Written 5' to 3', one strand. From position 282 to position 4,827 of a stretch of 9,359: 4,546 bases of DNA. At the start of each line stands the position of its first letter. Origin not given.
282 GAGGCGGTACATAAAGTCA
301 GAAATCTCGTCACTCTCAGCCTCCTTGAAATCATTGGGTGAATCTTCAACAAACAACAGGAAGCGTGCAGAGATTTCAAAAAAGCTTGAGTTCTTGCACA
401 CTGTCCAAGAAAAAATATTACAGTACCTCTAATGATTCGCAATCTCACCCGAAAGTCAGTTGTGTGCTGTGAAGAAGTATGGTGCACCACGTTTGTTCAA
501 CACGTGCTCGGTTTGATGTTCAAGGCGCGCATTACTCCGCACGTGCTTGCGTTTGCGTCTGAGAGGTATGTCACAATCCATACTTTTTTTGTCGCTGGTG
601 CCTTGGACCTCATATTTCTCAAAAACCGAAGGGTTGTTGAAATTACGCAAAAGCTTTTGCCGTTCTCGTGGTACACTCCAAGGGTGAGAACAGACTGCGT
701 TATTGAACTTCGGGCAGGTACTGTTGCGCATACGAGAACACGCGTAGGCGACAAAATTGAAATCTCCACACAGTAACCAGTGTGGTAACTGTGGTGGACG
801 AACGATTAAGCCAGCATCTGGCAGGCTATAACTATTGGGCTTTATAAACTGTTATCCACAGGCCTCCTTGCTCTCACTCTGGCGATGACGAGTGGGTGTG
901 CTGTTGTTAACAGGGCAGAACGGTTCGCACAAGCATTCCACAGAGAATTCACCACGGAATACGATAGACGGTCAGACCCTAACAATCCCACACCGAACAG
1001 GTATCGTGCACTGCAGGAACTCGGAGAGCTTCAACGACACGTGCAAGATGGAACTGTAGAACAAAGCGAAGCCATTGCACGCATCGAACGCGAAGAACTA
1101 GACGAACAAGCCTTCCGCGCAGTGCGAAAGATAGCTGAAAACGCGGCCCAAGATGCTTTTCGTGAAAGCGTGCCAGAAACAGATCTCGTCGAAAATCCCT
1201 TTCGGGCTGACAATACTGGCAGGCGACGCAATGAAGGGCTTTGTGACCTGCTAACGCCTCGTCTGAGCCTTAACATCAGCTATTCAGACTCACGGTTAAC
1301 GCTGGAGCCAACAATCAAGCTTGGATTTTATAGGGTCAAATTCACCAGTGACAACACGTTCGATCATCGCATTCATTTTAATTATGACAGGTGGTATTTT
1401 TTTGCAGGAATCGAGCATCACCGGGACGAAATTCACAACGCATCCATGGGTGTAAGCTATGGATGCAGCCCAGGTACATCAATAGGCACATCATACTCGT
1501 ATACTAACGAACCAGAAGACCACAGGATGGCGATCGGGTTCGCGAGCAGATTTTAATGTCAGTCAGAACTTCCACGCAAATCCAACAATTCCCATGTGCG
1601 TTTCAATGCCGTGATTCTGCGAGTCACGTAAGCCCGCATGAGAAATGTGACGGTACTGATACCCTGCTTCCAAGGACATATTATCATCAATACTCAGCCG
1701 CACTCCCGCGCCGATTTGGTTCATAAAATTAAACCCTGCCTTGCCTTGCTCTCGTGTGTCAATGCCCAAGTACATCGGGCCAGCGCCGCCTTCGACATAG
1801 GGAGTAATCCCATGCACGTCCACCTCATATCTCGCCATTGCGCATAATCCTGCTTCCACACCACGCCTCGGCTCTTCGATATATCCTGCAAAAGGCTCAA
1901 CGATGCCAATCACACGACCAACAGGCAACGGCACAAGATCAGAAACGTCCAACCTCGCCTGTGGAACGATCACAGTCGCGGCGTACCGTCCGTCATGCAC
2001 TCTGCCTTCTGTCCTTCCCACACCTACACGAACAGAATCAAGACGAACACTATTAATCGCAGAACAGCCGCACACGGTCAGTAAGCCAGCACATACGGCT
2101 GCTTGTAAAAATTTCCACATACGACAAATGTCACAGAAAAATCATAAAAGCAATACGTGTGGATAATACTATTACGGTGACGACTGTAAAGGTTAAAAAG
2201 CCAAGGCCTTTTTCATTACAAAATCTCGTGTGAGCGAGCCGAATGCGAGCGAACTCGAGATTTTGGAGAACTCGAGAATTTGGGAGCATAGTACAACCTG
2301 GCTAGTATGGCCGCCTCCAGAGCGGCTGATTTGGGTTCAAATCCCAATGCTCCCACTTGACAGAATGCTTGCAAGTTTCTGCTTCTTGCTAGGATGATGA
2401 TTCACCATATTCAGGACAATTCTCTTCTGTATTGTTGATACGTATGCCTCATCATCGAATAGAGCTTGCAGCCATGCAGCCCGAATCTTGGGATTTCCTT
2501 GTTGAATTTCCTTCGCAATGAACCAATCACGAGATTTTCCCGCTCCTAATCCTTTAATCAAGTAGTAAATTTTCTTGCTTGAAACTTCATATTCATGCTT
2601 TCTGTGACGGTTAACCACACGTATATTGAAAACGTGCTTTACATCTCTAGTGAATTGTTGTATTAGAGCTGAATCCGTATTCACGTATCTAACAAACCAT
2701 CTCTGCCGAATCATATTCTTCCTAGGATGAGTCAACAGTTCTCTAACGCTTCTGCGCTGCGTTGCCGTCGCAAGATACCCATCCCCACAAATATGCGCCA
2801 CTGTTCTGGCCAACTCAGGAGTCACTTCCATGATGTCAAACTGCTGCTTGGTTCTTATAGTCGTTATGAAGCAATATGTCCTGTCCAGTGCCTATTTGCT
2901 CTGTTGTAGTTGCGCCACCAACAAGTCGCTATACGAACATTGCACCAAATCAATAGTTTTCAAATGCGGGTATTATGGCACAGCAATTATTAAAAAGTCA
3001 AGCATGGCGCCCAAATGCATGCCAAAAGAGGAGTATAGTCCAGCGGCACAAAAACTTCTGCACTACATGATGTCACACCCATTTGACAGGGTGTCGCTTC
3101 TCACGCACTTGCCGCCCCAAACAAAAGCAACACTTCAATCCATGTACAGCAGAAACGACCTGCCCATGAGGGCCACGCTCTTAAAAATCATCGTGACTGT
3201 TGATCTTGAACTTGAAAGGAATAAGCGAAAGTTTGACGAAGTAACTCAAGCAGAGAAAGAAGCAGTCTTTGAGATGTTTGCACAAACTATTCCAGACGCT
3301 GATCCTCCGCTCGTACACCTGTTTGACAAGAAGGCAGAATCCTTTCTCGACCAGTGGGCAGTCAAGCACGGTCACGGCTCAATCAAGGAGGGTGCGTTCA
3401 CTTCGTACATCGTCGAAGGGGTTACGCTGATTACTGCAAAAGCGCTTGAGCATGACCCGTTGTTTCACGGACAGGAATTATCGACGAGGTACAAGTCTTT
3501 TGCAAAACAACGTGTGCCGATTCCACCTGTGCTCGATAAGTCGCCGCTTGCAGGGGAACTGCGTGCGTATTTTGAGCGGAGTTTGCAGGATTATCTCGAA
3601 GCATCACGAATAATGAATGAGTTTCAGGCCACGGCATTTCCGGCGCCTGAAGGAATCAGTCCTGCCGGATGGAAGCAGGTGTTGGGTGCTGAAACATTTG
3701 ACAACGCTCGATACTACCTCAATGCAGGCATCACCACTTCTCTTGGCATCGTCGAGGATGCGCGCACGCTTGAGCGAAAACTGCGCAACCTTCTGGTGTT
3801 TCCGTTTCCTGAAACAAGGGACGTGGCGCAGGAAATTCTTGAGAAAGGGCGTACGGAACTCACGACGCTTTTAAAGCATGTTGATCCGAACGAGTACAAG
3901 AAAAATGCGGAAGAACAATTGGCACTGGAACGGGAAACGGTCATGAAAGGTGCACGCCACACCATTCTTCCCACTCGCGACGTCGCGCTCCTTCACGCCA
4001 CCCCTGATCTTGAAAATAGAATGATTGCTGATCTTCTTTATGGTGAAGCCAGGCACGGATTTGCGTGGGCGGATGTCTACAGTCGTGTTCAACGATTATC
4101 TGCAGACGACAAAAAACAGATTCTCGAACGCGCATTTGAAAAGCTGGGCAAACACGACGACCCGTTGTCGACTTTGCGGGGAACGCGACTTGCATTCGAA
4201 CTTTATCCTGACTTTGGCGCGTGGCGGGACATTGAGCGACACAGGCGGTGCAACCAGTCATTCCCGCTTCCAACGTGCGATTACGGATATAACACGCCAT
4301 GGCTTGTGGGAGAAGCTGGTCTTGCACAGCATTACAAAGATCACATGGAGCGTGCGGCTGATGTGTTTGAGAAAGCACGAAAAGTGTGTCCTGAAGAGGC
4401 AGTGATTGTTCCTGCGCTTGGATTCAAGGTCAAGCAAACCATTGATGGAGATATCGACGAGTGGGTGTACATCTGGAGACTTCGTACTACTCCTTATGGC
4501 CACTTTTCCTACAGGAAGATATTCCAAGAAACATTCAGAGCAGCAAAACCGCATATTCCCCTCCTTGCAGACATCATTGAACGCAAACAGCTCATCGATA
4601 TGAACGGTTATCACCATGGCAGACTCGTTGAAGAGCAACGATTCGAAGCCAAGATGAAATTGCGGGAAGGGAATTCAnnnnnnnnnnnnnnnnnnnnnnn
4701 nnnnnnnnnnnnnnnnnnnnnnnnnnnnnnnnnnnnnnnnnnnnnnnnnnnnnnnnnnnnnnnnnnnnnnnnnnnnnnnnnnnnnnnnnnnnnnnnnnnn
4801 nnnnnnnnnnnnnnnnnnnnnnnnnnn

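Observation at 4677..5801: DNPH1/Rcl-like dNMP N-glycosidase domain fused in frame to thymidylate kinase and coupled to thyX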

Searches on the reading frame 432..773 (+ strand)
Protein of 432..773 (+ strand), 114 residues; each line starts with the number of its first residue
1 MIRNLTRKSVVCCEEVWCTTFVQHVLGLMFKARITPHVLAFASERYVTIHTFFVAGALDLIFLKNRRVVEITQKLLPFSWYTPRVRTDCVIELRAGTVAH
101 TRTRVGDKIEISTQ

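Call 3: search_protein_families(library=pfam, proteins=[window:432-773:+], max_evalue=1)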
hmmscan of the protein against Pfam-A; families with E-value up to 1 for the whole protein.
window:432-773:+ (114 aa): 1 family
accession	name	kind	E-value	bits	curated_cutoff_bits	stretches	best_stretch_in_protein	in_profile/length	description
PF02643.20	DUF192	-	5.1e-12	46.2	27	1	18-111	6-96/96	Uncharacterized ACR, COG1430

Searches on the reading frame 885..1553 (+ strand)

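Call 3: search_protein_families(library=pfam, proteins=[window:885-1553:+], max_evalue=1)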
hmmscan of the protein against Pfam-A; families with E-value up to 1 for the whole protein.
window:885-1553:+ (223 aa): 2 families
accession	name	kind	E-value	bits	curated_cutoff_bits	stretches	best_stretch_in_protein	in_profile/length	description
PF03544.19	TonB_C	-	0.084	13.8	24.6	1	55-84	27-55/79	Gram-negative bacterial TonB protein C-terminal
PF20186.3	DUF6549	-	0.11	12.9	27.4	1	130-186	94-151/167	Family of unknown function (DUF6549)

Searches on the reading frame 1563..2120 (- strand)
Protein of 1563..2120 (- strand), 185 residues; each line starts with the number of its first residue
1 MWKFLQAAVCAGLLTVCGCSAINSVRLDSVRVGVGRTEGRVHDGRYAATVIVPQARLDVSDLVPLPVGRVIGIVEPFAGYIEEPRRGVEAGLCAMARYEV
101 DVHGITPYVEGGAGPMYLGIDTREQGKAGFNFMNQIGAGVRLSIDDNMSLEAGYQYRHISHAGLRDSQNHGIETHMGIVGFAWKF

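Call 3: search_protein_families(library=pfam, proteins=[window:1563-2120:-], max_evalue=1)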
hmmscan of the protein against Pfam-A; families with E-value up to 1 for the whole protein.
window:1563-2120:- (185 aa): 6 families
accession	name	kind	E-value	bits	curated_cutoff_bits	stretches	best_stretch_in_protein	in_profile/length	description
PF09411.16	PagL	-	1.1e-18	68.1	23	1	88-181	42-135/136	Lipid A 3-O-deacylase (PagL)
PF13505.12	OMP_b-brl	-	6.8e-09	36.6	28.7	1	94-185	89-175/175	Outer membrane protein beta-barrel domain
PF05736.17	OprF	-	0.008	16.4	23.5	1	87-154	90-157/184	OprF membrane domain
PF02462.21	Opacity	-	0.015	15.8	21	1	138-176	84-122/126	Opacity family porin protein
PF07437.17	YfaZ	-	0.061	13.4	23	1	129-167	127-166/180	YfaZ precursor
PF10677.15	DUF2490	-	0.11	12.7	29.8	1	126-163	145-181/186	Protein of unknown function (DUF2490)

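Call 72: find_homologous_proteins(query=window:1563-2120:-, max_evalue=0.001)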
Query window:1563-2120:- (185 aa): 6 proteins with E <= 0.001 among 165 candidates.
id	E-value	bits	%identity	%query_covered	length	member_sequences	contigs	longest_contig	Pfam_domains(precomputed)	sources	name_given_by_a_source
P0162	3.5e-120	417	99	100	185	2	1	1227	PF13505.13,PF09411.17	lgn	-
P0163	1.9e-104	366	86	100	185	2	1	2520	PF13505.13,PF09411.17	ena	-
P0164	3.9e-23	101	54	57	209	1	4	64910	PF09411.17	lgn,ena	-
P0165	7.2e-23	100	38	86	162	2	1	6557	PF13505.13,PF09411.17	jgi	jgi:hypothetical protein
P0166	1.8e-22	98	41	78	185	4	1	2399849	PF09411.17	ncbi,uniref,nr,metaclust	ncbi:acyloxyacyl hydrolase [Prosthecochloris sp. CIB 2401]|uniref:acyloxyacyl hydrolase n=1 Tax=Pros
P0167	7.2e-13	67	31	77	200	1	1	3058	PF13505.13,PF09411.17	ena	-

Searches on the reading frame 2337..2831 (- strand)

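Call 3: search_protein_families(library=pfam, proteins=[window:2337-2831:-], max_evalue=1)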
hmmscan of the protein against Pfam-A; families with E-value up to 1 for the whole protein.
window:2337-2831:- (164 aa): 1 family
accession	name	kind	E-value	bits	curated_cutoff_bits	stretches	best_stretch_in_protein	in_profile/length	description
PF14528.11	LAGLIDADG_3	-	0.11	13.2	22.5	0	117-142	3-30/82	LAGLIDADG-like domain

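Call 4: search_protein_families(library=ncbifam, proteins=[window:2337-2831:-], max_evalue=1)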
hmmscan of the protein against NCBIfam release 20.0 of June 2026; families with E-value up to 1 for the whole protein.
window:2337-2831:- (164 aa): 1 family
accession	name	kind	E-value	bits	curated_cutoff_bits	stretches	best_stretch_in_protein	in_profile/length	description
NF052658.1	RsiV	equivalog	0.068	12.5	250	1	119-152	186-219/286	anti-sigma-V factor RsiV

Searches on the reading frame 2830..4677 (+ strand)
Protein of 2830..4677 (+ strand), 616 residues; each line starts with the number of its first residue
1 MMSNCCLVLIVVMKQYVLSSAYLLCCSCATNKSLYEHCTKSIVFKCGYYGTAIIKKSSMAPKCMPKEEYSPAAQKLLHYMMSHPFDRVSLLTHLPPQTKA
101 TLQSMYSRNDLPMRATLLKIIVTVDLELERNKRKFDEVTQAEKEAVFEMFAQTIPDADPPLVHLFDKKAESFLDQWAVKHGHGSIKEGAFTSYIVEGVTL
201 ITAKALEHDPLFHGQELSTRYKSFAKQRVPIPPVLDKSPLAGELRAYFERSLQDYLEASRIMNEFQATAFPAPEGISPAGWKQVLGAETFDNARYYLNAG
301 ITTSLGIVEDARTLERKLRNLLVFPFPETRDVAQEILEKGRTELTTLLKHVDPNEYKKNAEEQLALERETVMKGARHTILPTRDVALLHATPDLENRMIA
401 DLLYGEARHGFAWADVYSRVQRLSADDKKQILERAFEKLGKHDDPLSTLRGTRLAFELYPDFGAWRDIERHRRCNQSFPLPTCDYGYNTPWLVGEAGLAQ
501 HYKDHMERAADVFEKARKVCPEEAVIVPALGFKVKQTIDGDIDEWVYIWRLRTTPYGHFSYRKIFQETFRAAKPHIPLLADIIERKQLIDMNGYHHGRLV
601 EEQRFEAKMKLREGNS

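Call 3: search_protein_families(library=pfam, proteins=[window:2830-4677:+], max_evalue=1)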
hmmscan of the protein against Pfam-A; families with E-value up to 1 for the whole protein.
window:2830-4677:+ (616 aa): 2 families
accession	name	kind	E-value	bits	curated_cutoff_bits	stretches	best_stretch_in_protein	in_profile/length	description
PF02511.20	Thy1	-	1.1e-17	64.9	24.8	2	166-340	35-185/191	Thymidylate synthase complementing protein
PF08988.15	T3SS_needle_E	-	0.06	14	22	1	325-368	12-55/67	Type III secretion system, cytoplasmic E component of needle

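Call 4: search_protein_families(library=ncbifam, proteins=[window:2830-4677:+], max_evalue=1)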
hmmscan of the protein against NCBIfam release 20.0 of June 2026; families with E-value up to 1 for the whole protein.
window:2830-4677:+ (616 aa): 1 family
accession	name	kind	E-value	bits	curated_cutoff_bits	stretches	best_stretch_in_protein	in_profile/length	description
TIGR02170.1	thyX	equivalog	0.011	15.3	87.9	0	172-230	42-98/211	FAD-dependent thymidylate synthase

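Call 38: search_solved_structures(query=window:3004-4677:+, max_evalue=0.01, show_alignments=1)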
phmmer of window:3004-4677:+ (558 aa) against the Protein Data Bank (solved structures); distinct sequences matched with E-value up to 0.01: 2.
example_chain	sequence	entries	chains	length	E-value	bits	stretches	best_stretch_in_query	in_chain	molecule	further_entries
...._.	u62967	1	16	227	0.009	18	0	107-169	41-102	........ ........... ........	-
2cfa_A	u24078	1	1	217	0.0091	17.9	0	107-169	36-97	THYMIDYLATE SYNTHASE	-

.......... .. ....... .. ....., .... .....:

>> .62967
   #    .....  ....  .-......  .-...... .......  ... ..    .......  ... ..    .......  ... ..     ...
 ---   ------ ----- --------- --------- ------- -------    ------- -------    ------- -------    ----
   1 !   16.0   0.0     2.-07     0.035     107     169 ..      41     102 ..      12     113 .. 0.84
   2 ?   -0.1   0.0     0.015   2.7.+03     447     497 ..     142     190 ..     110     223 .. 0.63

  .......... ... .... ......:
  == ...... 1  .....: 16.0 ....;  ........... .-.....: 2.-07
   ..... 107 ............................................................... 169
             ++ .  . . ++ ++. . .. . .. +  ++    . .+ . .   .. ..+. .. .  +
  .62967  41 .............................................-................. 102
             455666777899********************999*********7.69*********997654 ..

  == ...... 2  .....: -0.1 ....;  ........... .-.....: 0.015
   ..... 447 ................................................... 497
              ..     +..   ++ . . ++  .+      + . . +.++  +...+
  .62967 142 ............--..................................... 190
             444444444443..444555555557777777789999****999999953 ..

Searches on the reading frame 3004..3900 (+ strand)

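Call 54: search_protein_families(library=pfam, proteins=[window:3004-3900:+], max_evalue=0.01)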
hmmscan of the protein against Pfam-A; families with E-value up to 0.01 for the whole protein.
window:3004-3900:+ (299 aa): 1 family
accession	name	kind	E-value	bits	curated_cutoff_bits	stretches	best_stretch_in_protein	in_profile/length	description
PF02511.20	Thy1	-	7.3e-11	42.6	24.8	1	108-282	35-185/191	Thymidylate synthase complementing protein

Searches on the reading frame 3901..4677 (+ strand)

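Call 54: search_protein_families(library=pfam, proteins=[window:3901-4677:+], max_evalue=0.01)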
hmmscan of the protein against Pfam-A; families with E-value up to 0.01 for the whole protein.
window:3901-4677:+ (259 aa): 1 family
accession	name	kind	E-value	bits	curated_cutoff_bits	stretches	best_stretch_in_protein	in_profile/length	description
PF02511.20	Thy1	-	4.9e-06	26.9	24.8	1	42-220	16-190/191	Thymidylate synthase complementing protein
